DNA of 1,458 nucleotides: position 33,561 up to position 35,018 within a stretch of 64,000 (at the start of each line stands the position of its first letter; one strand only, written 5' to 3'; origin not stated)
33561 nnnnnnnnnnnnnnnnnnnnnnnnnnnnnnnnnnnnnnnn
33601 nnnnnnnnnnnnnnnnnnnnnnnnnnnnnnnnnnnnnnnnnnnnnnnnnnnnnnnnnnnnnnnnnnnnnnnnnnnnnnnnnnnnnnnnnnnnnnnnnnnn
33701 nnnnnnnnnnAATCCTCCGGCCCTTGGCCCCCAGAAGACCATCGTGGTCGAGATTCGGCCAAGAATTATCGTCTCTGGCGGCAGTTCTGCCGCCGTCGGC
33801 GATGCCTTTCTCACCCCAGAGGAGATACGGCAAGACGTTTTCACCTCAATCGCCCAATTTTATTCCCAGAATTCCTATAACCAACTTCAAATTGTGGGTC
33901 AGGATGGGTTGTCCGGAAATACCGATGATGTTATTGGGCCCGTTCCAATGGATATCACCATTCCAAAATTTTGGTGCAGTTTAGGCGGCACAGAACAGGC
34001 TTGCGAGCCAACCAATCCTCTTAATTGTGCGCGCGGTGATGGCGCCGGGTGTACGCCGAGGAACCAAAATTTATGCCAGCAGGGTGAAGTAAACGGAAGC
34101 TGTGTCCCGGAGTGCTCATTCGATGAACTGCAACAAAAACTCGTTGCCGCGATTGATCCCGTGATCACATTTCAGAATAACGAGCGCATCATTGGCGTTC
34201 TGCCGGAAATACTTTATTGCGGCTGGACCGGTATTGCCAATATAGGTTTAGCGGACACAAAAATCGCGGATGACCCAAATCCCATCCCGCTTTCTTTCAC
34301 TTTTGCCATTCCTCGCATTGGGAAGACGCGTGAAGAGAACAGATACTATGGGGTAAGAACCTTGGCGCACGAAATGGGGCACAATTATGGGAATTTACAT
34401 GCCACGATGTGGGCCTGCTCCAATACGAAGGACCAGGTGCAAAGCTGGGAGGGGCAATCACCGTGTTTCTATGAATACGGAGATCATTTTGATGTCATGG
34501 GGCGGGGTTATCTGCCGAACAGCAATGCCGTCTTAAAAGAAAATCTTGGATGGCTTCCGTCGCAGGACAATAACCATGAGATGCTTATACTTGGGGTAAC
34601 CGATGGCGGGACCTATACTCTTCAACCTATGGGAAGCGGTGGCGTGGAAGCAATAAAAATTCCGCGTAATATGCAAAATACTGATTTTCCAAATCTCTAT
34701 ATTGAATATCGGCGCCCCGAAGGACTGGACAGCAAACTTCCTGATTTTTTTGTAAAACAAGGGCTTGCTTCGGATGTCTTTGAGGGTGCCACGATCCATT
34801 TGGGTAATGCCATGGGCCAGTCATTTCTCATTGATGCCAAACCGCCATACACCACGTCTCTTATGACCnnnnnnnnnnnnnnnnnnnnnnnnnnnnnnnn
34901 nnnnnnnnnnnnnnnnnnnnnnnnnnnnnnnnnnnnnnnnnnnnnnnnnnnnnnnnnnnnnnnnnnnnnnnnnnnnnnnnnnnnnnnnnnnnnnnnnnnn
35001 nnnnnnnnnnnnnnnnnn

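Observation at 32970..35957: Compositionally foreign (AT-rich) zincin metalloprotease gene carrying the resident dockerin-like module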

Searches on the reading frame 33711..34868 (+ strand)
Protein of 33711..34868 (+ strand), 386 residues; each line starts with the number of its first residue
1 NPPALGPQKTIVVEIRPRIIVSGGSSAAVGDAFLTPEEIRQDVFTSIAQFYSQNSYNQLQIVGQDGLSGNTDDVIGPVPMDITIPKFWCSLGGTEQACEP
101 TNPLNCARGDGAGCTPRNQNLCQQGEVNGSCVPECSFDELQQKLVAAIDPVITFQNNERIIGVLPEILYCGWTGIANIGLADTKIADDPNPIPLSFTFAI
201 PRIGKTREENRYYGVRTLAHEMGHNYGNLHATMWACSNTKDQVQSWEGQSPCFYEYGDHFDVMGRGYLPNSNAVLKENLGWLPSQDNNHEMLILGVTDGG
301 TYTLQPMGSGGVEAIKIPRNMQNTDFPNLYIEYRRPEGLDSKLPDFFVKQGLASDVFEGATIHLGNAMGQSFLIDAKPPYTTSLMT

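Call 82: predict_structure(alignment_id=A5)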
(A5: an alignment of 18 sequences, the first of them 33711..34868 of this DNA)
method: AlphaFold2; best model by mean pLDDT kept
length: 386 residues; sequences in the alignment: 18
mean_pLDDT: 75.0   pTM: 0.81
mean pLDDT of the five models: 75.0, 74.0, 73.3, 69.2, 68.2
residues with pLDDT >= 90: 94; 70-90: 160; 50-70: 82; < 50: 50
segments of 3 or more residues with pLDDT < 50: 92-108, 237-251, 354-358, 376-386
pLDDT, mean of each block of 10 residues (from residue 1): 83 90 66 85 93 88 94 92 78 42 45 62 63 84 92 89 82 89 87 93 74 87 92 60 39 65 74 88 70 73 78 84 77 64 60 52 82 59 30
secondary structure, 60 per line:
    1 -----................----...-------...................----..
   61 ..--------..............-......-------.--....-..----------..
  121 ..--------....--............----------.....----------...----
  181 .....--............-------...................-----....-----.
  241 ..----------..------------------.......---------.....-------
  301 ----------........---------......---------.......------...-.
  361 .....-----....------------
elements in order: E6-21 E26-28 H36-54 E59-62 E74-84 E86-91 H119-122 E131-134 H137-148 E159-163 E174-176 E181-185 E188-199 H207-225 E231-234 H273-279 E289-293 E311-318 E328-333 H343-349 E360-365 E371-374

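Call 84: fold_search(model_id=the predicted structure, library=pdb)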
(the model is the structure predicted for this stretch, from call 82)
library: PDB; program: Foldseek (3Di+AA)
matches with E <= 10: 250; with E <= 0.001: 0
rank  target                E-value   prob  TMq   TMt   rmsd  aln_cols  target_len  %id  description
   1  2aig                  2.7e-03  0.99  0.25  0.43   9.8       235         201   11  ADAMALYSIN II WITH PEPTIDOMIMETIC INHIBITOR POL647 (released 1998-04-15)
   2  2x7m                  5.9e-03  0.99  0.28  0.54   8.9       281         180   10  Crystal structure of Archaemetzincin (amzA) from Methanopyrus kandleri at 1.5 A resolution (released 2010-06-09)
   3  1r54_A                1.1e-02  0.93  0.27  0.44  11.3       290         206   10  Crystal structure of the catalytic domain of human ADAM33 (released 2004-10-12)
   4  8hpy_A                1.6e-02  0.93  0.25  0.21  11.6       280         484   10  Crystal structure of human LGI1-ADAM22 complex (released 2023-12-13)
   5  4dd8_D                1.7e-02  0.95  0.28  0.47  10.4       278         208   12  ADAM-8 metalloproteinase domain with bound batimastat (released 2012-06-06)
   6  1r55_A                1.7e-02  0.87  0.21  0.36  11.3       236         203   10  Crystal structure of the catalytic domain of human ADAM 33 (released 2004-10-12)
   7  5y2z_C                2.1e-02  0.87  0.26  0.22  11.3       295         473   10  Crystal structure of human LGI1 EPTP-ADAM22 complex (released 2018-05-02)
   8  3lum_A                2.6e-02  0.47  0.20  0.28  11.7       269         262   11  Structure of ulilysin mutant M290L (released 2010-03-02)
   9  4dd8_C                3.5e-02  0.80  0.25  0.44  11.6       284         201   10  ADAM-8 metalloproteinase domain with bound batimastat (released 2012-06-06)
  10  2cki_A                3.5e-02  0.47  0.21  0.28  11.5       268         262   11  Structure of Ulilysin, a member of the pappalysin family of metzincin metalloendopeptidases. (released 2006-05-09)
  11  5y2z_A                4.0e-02  0.85  0.26  0.22  11.4       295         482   10  Crystal structure of human LGI1 EPTP-ADAM22 complex (released 2018-05-02)
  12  5y2z_E                5.4e-02  0.82  0.26  0.22  12.4       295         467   10  Crystal structure of human LGI1 EPTP-ADAM22 complex (released 2018-05-02)
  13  5y2z_I                5.7e-02  0.80  0.26  0.22  11.4       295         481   10  Crystal structure of human LGI1 EPTP-ADAM22 complex (released 2018-05-02)
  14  8rd4_F                5.7e-02  0.06  0.15  0.11  23.4       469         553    9  Telomeric RAP1:DNA-PK complex (released 2025-03-05)
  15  5y2z_G                9.7e-02  0.72  0.27  0.23  12.3       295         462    9  Crystal structure of human LGI1 EPTP-ADAM22 complex (released 2018-05-02)
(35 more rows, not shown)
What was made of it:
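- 33843..34745 (+): M11-like metzincin catalytic domain (residues 292-592). Foldseek top hits for the domain model are adamalysin II, archaemetzincin, ADAM8, ADAM33 and ulilysin (call 84).
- On Metzincin clan: The best E is 2.7e-3 and TM scores are low (call 84).
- Closest known: Peptidase family M11. Same: The nearest solved folds are all metzincins (call 84).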
